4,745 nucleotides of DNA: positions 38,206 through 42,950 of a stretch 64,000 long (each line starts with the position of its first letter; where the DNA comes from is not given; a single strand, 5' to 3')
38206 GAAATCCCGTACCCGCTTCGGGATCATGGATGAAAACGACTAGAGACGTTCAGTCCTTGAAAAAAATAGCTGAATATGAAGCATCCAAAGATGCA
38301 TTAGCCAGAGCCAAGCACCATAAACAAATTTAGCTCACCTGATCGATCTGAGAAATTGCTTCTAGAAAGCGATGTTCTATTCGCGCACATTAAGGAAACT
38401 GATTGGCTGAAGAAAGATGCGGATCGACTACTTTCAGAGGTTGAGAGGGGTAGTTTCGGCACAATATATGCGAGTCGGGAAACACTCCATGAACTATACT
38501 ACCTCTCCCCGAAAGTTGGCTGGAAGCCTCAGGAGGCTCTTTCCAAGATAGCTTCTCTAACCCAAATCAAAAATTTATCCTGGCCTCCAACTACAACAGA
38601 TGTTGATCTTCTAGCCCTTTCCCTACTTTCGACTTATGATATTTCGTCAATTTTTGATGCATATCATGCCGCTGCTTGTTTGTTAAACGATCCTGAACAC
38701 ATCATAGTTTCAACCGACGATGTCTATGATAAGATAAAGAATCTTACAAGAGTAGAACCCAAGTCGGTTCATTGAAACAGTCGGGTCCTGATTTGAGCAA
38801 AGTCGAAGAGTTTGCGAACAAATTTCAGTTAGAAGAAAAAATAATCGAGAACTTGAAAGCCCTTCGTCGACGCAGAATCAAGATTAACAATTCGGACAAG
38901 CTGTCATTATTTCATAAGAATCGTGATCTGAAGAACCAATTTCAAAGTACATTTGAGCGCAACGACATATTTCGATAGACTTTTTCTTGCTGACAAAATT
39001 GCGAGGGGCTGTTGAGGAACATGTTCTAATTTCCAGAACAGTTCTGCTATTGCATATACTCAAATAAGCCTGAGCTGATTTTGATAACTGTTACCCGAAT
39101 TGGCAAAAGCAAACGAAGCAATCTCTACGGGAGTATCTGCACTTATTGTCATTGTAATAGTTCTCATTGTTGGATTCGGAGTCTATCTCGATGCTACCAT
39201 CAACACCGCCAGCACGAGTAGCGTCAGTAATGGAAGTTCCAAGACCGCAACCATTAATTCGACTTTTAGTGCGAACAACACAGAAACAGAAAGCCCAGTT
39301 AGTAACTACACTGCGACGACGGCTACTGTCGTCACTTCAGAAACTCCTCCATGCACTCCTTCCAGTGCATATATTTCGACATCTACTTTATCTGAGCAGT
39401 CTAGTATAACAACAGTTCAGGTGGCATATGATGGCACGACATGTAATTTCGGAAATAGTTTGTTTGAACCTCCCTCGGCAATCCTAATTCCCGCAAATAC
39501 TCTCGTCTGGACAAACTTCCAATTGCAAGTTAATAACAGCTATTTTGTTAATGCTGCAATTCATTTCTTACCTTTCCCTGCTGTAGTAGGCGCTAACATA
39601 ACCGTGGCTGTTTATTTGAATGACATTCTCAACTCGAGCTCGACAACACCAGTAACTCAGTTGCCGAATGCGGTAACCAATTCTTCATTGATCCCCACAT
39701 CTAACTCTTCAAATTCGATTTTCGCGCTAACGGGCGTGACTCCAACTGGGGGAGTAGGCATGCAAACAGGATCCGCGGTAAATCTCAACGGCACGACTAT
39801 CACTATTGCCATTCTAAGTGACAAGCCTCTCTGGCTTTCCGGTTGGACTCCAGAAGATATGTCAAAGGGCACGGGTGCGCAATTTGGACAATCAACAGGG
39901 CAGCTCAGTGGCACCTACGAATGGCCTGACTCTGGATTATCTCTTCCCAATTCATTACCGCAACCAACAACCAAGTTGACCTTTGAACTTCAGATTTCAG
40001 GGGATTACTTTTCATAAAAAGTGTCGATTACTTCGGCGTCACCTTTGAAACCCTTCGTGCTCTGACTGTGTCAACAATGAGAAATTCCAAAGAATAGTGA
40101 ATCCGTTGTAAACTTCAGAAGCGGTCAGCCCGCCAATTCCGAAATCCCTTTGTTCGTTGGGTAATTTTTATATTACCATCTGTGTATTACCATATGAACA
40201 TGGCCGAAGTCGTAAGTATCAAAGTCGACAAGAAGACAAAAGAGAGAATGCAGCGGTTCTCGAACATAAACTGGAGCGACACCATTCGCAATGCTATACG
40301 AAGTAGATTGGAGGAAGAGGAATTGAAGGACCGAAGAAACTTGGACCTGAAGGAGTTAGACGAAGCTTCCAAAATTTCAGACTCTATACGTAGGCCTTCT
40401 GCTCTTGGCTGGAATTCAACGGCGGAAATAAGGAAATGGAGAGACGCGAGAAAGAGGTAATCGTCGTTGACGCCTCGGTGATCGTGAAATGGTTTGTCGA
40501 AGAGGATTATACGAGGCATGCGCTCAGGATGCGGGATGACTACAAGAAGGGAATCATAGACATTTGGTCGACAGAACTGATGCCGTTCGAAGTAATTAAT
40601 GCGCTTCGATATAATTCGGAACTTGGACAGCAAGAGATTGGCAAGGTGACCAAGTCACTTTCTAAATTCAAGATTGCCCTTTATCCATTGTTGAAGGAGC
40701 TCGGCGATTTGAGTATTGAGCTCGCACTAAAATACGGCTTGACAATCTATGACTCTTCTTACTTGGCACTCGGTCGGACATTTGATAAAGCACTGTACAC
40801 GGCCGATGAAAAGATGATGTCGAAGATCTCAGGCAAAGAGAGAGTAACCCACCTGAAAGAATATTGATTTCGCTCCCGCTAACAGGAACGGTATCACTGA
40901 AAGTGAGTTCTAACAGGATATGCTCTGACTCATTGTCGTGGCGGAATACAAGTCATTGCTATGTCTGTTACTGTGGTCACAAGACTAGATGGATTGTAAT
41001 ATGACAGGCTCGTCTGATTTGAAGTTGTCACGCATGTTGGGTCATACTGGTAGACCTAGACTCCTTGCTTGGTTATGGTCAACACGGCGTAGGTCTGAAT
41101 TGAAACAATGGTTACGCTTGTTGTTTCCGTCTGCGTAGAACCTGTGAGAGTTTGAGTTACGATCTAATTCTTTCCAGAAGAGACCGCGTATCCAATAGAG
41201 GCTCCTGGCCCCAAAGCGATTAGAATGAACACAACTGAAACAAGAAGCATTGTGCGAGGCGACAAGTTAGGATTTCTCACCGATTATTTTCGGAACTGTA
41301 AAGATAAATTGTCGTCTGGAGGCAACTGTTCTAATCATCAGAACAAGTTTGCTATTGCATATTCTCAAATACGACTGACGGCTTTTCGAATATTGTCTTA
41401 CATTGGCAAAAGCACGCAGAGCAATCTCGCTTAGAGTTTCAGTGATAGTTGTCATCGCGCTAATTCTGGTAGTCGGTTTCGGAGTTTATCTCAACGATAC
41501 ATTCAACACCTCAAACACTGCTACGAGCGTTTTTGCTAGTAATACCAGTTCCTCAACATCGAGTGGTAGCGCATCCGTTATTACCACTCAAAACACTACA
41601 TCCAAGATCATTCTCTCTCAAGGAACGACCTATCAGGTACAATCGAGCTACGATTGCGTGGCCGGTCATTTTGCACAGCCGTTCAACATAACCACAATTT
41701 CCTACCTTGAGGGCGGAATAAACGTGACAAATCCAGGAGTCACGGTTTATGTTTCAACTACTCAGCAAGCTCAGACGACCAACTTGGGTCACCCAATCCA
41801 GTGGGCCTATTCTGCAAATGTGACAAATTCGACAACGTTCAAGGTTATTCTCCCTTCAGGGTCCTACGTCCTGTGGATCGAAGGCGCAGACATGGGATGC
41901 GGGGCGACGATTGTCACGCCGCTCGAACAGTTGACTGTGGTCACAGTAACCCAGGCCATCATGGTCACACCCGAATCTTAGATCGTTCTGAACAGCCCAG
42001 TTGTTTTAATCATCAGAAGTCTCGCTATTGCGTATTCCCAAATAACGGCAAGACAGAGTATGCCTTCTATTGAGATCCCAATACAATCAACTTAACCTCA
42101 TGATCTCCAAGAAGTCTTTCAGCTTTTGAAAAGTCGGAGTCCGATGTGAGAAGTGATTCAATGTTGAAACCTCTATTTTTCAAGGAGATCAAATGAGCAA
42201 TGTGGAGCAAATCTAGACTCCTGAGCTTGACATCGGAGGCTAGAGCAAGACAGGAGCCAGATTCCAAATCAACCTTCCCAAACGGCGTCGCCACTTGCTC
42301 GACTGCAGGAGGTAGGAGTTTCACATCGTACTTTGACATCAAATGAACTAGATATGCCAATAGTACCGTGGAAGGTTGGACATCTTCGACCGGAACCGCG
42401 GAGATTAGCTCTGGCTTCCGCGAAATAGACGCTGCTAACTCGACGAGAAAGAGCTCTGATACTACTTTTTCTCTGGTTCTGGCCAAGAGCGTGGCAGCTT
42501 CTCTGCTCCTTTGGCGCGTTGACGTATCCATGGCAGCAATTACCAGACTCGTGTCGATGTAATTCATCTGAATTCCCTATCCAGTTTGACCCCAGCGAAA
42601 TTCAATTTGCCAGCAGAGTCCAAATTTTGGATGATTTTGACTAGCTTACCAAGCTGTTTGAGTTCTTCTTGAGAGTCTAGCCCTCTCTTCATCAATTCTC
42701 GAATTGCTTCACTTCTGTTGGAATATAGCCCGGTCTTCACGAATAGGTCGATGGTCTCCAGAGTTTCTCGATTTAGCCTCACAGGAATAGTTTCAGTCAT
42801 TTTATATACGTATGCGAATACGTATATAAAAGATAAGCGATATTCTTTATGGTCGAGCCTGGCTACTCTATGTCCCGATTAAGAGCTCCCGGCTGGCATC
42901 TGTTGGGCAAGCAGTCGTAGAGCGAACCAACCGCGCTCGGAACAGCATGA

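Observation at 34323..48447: Six copies of a 45-bp leader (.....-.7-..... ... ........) wired to a TTG-initiated family of anchored surface proteins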

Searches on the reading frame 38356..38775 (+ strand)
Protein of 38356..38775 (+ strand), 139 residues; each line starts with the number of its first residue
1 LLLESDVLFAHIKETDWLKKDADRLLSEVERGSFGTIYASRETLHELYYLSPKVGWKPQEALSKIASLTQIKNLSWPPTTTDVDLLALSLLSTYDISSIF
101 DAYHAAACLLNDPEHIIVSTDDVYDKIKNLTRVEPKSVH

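Call 54: search_protein_families(library=pfam, proteins=[window:38356-38775:+], max_evalue=0.01)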
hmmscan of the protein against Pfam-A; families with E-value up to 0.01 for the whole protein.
window:38356-38775:+ (139 aa): 1 family
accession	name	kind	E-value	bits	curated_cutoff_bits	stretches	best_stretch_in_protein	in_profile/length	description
PF01850.27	PIN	-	4.3e-06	27.8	23.6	1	2-127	2-117/120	PIN domain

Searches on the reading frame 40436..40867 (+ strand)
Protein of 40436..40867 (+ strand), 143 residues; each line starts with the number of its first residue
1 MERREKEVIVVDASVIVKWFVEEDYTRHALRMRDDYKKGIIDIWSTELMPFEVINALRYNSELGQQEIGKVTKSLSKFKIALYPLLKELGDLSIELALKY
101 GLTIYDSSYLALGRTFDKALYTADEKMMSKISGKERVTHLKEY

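Call 54: search_protein_families(library=pfam, proteins=[window:40436-40867:+], max_evalue=0.01)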
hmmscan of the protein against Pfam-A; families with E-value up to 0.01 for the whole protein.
window:40436-40867:+ (143 aa): 1 family
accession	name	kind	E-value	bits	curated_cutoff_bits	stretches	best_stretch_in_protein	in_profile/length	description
PF01850.27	PIN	-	1.7e-08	35.5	23.6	1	9-129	1-115/120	PIN domain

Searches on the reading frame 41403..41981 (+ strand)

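Call 7: search_protein_families(library=pfam, proteins=[window:41403-41981:+], max_evalue=0.1)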
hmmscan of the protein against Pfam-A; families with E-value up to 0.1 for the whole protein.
window:41403-41981:+ (192 aa): 2 families
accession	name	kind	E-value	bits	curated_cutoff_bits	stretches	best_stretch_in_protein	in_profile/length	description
PF12685.13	SpoIIIAH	-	0.017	15.5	30.6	1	14-76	3-63/191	SpoIIIAH-like protein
PF13800.11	Sigma_reg_N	-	0.018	15.7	26.3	1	1-79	4-82/91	Sigma factor regulator N-terminal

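Call 82: search_protein_families(library=ncbifam, proteins=[window:41403-41981:+], max_evalue=0.1)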
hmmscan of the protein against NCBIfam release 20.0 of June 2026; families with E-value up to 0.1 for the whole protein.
window:41403-41981:+ (192 aa): 1 family
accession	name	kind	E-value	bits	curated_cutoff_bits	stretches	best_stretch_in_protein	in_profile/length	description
NF042931.1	SAG1386_EF1546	equivalog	0.072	13.2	80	1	13-72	32-87/158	SAG1386/EF1546 family surface-associated protein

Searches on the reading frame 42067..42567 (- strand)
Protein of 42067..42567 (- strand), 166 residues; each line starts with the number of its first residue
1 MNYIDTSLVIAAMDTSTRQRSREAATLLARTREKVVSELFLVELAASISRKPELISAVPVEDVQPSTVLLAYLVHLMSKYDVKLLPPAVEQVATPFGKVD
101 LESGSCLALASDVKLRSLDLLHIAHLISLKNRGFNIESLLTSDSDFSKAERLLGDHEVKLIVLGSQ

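Call 54: search_protein_families(library=pfam, proteins=[window:42067-42567:-], max_evalue=0.01)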
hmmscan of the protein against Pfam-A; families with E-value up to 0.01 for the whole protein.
window:42067-42567:- (166 aa): 1 family
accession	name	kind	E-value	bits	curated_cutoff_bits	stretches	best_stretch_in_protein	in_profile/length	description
PF01850.27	PIN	-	5.2e-08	34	23.6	1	3-151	2-119/120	PIN domain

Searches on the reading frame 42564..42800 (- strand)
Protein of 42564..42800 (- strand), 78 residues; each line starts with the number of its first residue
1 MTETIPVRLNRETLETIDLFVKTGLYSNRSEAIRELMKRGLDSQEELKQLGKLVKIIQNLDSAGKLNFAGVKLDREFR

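Call 54: search_protein_families(library=pfam, proteins=[window:42564-42800:-], max_evalue=0.01)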
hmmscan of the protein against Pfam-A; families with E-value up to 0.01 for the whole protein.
window:42564-42800:- (78 aa): 2 families
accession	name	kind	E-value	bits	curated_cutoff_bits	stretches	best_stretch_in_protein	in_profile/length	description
PF17723.7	RHH_8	-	3.3e-05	24.4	25.4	1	3-49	4-51/119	Ribbon-Helix-Helix transcriptional regulator family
PF01402.27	RHH_1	-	0.0023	18.3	20.5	1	7-39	4-35/39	Ribbon-helix-helix protein, copG family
